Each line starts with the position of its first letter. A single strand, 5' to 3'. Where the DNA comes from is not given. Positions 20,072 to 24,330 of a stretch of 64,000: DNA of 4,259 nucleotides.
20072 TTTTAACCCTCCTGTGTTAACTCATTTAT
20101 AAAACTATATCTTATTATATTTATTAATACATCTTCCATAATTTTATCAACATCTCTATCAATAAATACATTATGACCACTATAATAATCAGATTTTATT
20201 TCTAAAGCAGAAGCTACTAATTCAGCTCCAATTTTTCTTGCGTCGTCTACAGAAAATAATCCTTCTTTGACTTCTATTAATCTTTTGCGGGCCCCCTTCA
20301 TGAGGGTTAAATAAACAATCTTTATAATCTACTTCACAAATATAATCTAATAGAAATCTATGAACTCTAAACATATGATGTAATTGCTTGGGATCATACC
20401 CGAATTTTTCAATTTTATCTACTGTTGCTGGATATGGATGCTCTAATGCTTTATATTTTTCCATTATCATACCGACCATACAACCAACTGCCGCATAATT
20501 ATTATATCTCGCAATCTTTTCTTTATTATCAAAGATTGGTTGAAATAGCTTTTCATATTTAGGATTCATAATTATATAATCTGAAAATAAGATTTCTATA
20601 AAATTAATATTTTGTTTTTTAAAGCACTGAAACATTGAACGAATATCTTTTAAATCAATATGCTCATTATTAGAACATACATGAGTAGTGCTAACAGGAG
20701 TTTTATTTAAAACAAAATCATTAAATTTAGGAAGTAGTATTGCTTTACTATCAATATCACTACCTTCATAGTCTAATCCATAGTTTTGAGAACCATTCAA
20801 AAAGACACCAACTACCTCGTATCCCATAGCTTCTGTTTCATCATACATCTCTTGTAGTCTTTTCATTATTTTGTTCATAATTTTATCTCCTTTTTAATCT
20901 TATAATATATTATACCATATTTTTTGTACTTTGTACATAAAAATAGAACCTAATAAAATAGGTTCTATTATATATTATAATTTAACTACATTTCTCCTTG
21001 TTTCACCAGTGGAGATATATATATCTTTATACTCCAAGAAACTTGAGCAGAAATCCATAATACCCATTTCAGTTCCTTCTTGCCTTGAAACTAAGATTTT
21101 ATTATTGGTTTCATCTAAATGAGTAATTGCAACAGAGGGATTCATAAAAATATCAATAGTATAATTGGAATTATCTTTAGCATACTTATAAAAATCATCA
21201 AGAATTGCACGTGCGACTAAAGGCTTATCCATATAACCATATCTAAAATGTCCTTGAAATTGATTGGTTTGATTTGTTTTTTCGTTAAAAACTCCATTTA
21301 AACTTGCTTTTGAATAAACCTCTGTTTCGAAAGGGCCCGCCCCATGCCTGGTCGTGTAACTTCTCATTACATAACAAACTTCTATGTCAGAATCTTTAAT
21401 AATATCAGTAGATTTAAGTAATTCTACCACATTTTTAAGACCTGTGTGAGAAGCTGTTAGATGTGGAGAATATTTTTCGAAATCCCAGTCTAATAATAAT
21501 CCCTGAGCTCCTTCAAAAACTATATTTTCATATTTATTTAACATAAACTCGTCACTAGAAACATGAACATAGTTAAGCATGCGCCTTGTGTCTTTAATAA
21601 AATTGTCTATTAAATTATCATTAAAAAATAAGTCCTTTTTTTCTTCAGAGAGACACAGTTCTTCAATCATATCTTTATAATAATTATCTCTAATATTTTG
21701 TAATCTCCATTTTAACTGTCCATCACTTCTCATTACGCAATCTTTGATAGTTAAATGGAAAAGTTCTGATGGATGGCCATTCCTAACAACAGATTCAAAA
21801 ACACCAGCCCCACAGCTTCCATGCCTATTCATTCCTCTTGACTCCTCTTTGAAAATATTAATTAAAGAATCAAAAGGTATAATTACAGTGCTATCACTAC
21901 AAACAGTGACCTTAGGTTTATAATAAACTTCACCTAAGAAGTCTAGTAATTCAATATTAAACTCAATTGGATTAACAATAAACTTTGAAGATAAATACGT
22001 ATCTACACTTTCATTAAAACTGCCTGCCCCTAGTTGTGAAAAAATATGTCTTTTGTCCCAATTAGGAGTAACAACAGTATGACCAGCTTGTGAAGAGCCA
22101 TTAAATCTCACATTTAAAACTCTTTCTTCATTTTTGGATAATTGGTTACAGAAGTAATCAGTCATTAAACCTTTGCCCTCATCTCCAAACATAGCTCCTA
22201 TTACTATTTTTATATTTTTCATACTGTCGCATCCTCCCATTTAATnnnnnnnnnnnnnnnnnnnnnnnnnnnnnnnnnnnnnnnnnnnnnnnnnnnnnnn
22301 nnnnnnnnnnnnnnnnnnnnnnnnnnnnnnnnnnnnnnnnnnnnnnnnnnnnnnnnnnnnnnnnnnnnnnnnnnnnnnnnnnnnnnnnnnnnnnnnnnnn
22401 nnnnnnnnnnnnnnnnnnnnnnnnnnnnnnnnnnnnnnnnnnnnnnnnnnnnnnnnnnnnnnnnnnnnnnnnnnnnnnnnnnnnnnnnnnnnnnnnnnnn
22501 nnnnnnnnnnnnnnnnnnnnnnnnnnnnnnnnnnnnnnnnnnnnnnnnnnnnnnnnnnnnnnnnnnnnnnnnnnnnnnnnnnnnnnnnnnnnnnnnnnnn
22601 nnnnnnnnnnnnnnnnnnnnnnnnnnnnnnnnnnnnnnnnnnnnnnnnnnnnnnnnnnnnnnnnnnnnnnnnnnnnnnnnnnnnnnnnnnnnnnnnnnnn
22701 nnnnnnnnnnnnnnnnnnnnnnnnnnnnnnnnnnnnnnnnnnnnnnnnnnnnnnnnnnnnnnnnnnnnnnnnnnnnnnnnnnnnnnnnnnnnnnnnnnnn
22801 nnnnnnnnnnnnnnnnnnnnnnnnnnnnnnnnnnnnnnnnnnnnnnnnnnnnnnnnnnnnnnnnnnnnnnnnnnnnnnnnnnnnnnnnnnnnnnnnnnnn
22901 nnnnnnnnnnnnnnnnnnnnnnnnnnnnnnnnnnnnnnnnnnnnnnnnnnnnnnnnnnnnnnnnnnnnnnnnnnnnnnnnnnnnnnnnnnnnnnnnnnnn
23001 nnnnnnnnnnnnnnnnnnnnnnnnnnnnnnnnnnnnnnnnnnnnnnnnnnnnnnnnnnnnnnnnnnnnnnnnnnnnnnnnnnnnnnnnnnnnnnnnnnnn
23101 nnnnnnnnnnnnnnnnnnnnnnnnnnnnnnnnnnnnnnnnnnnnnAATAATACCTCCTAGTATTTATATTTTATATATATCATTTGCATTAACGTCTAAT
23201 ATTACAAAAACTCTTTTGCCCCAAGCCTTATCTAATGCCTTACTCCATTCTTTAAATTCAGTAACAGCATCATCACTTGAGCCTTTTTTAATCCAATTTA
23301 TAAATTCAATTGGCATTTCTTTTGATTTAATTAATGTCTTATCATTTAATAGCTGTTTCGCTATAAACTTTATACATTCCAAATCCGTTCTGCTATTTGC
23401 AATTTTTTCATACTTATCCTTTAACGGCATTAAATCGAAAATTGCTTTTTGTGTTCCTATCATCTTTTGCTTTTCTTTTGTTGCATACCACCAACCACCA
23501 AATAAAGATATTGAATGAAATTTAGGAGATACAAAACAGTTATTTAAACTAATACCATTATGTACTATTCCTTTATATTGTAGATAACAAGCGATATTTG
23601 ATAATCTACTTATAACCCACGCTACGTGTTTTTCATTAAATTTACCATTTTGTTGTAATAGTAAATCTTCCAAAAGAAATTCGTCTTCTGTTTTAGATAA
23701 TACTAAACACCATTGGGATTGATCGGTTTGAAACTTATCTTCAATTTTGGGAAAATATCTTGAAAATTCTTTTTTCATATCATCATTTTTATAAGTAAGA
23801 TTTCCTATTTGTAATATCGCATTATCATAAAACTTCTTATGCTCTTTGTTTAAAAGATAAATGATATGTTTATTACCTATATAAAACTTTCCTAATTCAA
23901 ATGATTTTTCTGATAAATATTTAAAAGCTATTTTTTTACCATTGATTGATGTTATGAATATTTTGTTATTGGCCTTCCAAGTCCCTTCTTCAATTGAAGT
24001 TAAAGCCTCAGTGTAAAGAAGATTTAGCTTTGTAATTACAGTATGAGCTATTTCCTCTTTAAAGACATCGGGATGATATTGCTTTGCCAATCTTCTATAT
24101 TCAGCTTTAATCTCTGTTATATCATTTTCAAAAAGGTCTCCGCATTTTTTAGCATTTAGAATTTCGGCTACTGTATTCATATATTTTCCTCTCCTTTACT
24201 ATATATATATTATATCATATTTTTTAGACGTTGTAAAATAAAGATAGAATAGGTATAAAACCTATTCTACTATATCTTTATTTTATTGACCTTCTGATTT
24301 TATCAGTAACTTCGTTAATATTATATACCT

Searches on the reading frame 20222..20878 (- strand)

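Call 74: search_protein_families(library=pfam, proteins=[window:20222-20878:-], max_evalue=0.0001)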
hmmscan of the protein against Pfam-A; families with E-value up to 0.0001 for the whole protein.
window:20222-20878:- (218 aa): 1 family
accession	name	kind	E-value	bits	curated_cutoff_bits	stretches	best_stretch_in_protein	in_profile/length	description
PF10127.15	RlaP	-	6.1e-05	23.3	23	1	4-130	5-134/249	RNA repair pathway DNA polymerase beta family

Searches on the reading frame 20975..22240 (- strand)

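Call 12: search_protein_families(library=phrogs, proteins=[window:20975-22240:-], max_evalue=0.00001)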
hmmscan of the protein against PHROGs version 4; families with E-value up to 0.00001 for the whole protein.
window:20975-22240:- (421 aa): 1 family
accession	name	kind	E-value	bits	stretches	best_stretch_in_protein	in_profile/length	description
phrog_1211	-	DNA, RNA and nucleotide metabolism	1e-52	180.4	1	7-346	1-316/414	2-aminooxy adenylosuccinate synthetase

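Call 74: search_protein_families(library=pfam, proteins=[window:20975-22240:-], max_evalue=0.0001)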
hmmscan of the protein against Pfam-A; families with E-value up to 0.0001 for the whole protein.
window:20975-22240:- (421 aa): 1 family
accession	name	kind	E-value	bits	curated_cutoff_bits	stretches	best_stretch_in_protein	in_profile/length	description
PF00709.27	Adenylsucc_synt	-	3.9e-38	131.7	27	1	12-346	1-313/416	Adenylosuccinate synthetase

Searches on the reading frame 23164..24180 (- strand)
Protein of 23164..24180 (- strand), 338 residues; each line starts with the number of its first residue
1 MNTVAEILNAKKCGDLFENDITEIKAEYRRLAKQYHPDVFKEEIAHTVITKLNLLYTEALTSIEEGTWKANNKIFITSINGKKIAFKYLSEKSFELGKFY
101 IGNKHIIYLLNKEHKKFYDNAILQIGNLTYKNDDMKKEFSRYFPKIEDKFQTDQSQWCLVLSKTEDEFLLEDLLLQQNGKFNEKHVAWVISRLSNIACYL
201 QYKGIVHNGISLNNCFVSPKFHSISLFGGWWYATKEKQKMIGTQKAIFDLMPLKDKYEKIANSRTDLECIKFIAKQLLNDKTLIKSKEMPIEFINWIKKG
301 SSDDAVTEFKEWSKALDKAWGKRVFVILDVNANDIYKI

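Call 74: search_protein_families(library=pfam, proteins=[window:23164-24180:-], max_evalue=0.0001)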
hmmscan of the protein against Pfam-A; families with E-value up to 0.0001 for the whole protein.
window:23164-24180:- (338 aa): 1 family
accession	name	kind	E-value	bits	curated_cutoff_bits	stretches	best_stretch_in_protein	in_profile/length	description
PF00226.36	DnaJ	-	1.3e-05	25.6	27.8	1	21-46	14-40/63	DnaJ domain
